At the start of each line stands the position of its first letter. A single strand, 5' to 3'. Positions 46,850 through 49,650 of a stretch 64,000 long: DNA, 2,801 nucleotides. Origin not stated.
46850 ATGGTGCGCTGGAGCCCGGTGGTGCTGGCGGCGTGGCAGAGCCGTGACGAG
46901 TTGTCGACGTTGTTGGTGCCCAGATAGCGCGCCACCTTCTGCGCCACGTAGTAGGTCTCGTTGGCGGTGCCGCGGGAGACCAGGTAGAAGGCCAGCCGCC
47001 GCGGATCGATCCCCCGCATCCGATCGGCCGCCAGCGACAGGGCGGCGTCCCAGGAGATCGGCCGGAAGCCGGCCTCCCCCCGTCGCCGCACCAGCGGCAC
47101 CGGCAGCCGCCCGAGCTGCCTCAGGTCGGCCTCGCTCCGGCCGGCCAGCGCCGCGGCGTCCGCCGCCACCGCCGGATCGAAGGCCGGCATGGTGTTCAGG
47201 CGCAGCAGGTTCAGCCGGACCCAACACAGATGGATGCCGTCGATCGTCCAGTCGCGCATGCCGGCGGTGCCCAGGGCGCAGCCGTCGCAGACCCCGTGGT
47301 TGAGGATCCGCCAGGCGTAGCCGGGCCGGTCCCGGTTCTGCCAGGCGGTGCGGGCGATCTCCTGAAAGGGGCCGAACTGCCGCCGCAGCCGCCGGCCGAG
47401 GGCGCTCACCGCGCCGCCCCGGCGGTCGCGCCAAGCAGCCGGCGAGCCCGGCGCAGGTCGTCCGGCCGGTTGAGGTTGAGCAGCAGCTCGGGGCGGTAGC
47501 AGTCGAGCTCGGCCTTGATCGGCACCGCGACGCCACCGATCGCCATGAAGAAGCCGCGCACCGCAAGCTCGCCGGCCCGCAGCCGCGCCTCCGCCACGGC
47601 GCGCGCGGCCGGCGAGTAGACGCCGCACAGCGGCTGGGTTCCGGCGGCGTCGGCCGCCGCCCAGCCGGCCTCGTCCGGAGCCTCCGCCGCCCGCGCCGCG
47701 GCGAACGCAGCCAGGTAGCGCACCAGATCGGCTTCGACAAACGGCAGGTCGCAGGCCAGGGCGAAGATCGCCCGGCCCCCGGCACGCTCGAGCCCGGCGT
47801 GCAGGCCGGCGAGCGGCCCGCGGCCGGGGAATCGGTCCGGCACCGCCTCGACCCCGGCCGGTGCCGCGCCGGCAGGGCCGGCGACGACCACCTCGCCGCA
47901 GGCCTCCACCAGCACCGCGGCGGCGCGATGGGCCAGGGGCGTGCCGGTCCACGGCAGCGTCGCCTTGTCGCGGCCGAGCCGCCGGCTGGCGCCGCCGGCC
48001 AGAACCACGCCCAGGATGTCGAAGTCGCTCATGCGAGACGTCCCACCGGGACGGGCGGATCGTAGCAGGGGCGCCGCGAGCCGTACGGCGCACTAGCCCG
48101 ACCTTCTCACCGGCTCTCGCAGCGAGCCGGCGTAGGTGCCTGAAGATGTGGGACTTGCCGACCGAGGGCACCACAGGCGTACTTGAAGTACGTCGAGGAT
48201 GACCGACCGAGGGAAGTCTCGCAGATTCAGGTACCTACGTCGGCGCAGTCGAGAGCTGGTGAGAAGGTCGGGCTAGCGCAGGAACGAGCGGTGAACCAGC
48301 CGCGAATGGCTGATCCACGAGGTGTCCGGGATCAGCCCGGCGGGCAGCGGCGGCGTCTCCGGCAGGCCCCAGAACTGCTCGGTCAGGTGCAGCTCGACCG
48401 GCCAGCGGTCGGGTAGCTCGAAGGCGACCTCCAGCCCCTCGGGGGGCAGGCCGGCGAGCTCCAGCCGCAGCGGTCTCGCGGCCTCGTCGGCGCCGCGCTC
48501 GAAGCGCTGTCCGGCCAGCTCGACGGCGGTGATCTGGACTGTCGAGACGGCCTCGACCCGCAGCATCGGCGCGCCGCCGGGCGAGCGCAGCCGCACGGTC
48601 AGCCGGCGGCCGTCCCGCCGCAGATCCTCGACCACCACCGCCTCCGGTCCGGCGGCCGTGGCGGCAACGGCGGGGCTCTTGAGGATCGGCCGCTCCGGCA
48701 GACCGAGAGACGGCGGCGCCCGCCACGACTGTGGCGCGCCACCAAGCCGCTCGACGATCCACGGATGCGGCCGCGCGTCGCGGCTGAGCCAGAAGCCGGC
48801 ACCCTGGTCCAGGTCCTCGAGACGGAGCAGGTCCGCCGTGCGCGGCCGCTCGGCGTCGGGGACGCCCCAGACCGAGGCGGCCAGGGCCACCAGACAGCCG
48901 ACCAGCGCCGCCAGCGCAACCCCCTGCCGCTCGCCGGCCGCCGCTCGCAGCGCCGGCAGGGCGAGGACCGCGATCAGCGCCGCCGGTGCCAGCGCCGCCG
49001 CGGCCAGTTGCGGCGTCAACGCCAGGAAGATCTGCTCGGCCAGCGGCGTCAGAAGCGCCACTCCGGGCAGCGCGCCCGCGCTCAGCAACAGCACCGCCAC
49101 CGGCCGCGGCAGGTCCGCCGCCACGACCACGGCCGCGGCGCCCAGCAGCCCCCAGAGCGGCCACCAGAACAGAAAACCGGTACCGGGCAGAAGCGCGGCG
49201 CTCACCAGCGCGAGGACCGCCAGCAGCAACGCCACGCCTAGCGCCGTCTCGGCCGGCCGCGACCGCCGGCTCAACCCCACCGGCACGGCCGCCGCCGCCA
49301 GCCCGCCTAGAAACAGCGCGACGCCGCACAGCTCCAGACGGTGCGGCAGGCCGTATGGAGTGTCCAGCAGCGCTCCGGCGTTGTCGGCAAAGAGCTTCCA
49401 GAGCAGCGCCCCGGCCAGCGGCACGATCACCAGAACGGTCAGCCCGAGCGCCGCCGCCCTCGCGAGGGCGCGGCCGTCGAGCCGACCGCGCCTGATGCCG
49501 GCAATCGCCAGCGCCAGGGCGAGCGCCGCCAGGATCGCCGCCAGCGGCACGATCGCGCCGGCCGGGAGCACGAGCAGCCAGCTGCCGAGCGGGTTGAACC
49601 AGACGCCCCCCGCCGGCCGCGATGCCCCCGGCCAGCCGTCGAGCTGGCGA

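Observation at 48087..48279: About 190-nt nested imperfect palindrome between the M28 peptidase and mobA, with strand-asymmetric G-U compatibility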

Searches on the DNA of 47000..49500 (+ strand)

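Call 6: search_rna_families(source=window, start=47000, end=49500, threshold=evalue, max_evalue=10)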
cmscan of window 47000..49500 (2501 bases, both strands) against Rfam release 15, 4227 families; matches with E-value up to 10: 2.
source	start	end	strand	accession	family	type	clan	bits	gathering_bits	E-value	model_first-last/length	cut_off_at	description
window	48286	48374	-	RF02233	sX14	Gene; sRNA;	-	20.1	80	0.84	1-92/92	no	Xanthomonas sRNA sX14/Xoo3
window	48834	48855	-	RF01340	CRISPR-DR29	Gene; CRISPR;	-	17.1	39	4.3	5-26/37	no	CRISPR RNA direct repeat element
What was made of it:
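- On Any Rfam RNA family: No hit on the element at E up to 10 (call 6).
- No Rfam family matches even at E 10 (call 6).
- Tried and rejected: Rfam scan of 47000-49500 at E up to 10: nothing on the element (call 6).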

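Call 9: search_dna_similar(query=window:48087-48282:+, collection=plasmids, mode=distant, max_evalue=0.01)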
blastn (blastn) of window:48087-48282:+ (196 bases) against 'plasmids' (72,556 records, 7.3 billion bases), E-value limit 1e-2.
No match.

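Call 10: search_dna_similar(query=window:48087-48282:+, collection=phages, mode=distant, max_evalue=0.01)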
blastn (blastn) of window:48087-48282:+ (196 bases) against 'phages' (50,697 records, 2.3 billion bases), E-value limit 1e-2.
No match.
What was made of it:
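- Tried and rejected: blastn of the element against PLSDB plasmids and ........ phages: no match (calls 9, 10).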

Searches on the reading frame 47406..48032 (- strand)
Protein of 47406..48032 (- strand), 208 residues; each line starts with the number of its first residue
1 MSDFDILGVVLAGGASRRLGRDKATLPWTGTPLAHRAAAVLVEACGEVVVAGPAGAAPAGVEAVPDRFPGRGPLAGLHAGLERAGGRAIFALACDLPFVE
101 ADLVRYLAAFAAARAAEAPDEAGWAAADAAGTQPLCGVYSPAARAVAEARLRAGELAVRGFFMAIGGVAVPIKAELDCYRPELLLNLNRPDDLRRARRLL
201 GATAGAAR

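Call 8: search_protein_families(library=pfam, proteins=[window:47406-48032:-])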
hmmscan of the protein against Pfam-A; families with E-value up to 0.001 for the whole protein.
window:47406-48032:- (208 aa): 1 family
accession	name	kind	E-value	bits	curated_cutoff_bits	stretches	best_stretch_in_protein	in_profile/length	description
PF12804.13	NTP_transf_3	-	6.7e-32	111.3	27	1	8-150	1-145/160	MobA-like NTP transferase domain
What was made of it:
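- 47406..48032 (-): MobA-like NTP transferase (molybdenum cofactor guanylyltransferase type) gene. Its start is 60 nt from the element. Pfam PF12804, E 7e-32 (call 8).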
